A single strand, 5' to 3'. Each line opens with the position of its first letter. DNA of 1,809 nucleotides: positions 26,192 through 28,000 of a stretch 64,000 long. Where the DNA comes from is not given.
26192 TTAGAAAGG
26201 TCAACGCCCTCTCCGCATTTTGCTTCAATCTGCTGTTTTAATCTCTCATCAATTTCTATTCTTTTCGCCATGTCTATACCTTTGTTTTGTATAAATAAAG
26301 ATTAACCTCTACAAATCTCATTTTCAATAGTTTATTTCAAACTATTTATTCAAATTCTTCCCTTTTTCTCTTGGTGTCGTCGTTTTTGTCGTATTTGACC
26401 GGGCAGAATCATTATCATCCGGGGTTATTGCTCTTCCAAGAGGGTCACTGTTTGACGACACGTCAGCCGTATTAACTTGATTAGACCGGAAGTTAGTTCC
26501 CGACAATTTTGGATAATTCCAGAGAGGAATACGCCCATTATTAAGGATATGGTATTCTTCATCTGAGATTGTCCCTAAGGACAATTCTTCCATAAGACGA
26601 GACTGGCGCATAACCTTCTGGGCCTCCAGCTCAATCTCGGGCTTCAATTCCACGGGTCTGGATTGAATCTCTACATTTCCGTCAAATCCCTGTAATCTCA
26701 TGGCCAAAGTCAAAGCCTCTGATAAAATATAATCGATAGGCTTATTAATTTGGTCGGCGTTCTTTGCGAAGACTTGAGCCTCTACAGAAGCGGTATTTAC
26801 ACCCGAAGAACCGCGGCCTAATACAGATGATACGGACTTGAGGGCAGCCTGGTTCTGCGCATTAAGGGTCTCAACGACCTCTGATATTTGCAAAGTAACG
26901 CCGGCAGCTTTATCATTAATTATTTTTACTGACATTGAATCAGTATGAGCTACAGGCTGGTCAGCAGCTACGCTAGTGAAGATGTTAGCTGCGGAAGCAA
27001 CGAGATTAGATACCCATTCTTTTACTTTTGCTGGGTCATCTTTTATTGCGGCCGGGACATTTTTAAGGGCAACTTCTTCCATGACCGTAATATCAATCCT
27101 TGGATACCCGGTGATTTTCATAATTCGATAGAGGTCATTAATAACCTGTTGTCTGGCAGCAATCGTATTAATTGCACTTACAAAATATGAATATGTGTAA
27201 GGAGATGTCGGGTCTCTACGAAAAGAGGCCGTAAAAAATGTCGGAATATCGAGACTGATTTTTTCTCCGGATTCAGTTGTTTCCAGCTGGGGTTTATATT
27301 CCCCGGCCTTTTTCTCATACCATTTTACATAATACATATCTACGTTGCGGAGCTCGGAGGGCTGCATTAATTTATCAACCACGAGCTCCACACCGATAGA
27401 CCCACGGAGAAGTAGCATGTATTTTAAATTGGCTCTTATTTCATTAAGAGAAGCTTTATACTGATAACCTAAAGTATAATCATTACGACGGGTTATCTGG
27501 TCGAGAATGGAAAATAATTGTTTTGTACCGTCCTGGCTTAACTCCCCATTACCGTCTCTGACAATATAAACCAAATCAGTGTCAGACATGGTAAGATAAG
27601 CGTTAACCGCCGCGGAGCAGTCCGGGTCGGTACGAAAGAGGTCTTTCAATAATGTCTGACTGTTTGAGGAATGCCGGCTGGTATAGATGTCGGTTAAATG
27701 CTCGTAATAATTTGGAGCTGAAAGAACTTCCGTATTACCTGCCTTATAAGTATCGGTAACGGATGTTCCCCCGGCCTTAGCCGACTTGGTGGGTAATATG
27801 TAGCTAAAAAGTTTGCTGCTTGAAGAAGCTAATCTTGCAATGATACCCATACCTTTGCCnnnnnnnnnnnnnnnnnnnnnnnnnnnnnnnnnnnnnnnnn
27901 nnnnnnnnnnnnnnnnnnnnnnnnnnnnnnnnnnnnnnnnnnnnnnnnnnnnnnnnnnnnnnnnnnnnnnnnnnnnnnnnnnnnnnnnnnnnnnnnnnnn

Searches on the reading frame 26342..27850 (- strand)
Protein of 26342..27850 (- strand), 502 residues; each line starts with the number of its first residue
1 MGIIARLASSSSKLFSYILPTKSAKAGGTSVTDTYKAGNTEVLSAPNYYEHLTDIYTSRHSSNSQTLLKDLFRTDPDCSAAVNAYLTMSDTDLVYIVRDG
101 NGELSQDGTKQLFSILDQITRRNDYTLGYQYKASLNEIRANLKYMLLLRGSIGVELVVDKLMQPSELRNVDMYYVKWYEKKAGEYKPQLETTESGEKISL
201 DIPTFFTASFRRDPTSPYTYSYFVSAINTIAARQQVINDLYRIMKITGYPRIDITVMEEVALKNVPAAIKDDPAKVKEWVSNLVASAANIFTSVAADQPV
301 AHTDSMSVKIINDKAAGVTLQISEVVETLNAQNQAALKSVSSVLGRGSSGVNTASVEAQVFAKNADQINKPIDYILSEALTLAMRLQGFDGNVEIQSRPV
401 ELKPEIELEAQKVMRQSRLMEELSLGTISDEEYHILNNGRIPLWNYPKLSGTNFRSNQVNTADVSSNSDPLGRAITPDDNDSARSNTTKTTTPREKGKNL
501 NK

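Call 16: search_protein_families(library=phrogs, proteins=[window:26342-27850:-])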
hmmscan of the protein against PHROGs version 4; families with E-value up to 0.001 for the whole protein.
window:26342-27850:- (502 aa): 1 family
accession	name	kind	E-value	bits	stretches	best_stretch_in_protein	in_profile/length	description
phrog_3753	-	head and packaging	2.7e-98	330.9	1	25-490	22-474/503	portal protein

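Call 17: search_protein_families(library=pfam, proteins=[window:26342-27850:-], max_evalue=0.01)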
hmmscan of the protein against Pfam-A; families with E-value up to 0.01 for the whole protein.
window:26342-27850:- (502 aa): 0 families
